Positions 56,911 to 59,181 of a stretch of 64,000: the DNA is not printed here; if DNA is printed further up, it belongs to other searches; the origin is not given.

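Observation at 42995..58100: A shared Ig-like (V/I)T(I/V)T(N/D)xG.GYT repeat module decorates the tail sheath and two adjacent structural proteins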

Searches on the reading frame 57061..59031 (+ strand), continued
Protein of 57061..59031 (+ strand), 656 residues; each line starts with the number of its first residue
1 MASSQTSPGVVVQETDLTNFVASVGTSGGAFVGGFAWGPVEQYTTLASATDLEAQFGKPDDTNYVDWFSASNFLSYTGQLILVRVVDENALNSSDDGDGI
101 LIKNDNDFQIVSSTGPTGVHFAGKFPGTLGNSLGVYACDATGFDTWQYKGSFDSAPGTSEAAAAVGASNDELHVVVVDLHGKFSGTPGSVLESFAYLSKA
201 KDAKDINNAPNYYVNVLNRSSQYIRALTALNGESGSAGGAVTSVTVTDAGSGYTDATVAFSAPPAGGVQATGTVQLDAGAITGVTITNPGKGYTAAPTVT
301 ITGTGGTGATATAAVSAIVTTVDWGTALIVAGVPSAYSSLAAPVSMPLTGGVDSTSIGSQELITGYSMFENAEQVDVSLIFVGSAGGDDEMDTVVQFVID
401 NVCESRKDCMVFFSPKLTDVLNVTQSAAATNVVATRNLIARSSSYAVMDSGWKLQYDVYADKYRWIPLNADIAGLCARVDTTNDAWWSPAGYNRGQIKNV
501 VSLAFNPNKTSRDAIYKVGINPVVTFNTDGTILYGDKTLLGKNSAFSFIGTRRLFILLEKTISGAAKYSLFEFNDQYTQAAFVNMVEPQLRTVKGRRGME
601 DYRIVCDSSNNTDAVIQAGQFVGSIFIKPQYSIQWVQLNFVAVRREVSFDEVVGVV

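Call 21: predict_structure(alignment_id=A2)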
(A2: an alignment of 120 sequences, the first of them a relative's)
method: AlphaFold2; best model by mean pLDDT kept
length: 656 residues; sequences in the alignment: 120
mean_pLDDT: 87.0   pTM: 0.80
mean pLDDT of the five models: 87.0, 85.9, 85.6, 85.5, 83.4
residues with pLDDT >= 90: 407; 70-90: 176; 50-70: 40; < 50: 33
segments of 3 or more residues with pLDDT < 50: 1-23, 645-647, 651-656
pLDDT, mean of each block of 10 residues (from residue 1): 39 34 67 97 95 95 96 93 97 96 95 85 97 97 94 94 92 97 95 97 92 96 95 70 94 95 87 95 94 90 92 85 92 90 95 95 97 87 95 97 90 97 96 96 92 96 97 88 69 85 95 92 90 88 71 78 66 76 81 75 87 80 79 72 55 43
secondary structure, 60 per line:
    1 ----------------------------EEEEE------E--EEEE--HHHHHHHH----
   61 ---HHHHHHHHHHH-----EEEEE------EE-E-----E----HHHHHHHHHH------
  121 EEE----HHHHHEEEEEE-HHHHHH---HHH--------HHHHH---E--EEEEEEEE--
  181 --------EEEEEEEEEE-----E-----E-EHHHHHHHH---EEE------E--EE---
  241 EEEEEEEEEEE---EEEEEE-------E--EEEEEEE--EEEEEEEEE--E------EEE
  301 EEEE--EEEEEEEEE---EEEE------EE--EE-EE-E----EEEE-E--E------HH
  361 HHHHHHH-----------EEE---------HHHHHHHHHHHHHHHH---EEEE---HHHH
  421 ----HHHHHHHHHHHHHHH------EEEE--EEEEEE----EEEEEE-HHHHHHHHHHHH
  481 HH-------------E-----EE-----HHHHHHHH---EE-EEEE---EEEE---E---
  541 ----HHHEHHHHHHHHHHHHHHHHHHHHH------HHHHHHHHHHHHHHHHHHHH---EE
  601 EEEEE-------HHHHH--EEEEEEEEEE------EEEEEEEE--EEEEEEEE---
elements in order: E29-33 E43-46 H49-56 H64-74 E80-84 H105-114 E121-123 H128-132 E133-138 H140-145 H160-164 E171-178 E189-198 H213-220 E224-226 E241-251 E255-260 E271-277 E280-288 E298-304 E307-315 E319-322 E344-347 H359-367 E379-381 H391-406 E410-413 H417-420 H425-439 E446-449 E452-457 E462-467 H469-482 H509-516 E523-526 E530-533 H549-569 H576-595 E599-605 H613-617 E620-629 E636-643 E646-653
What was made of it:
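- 57061..59031 (+): Tail sheath gene (gp18 homologue, 656 aa). The AF2 model has mean pLDDT 87 (call 21).
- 57772..58020 (+): Sheath module, residues ~238-320: two half-repeats with GSGY at aa 250 and GKGY at aa 290. Predicted strands 241-251, 255-260, 271-277, 280-288, 298-304 and 307-315, with pLDDT about 90-95 (call 21).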

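Call 74: search_protein_families(library=ncbifam, proteins=[window:57061-59031:+], max_evalue=0.01)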
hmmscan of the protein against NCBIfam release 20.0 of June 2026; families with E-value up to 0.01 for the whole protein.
window:57061-59031:+ (656 aa): 0 families
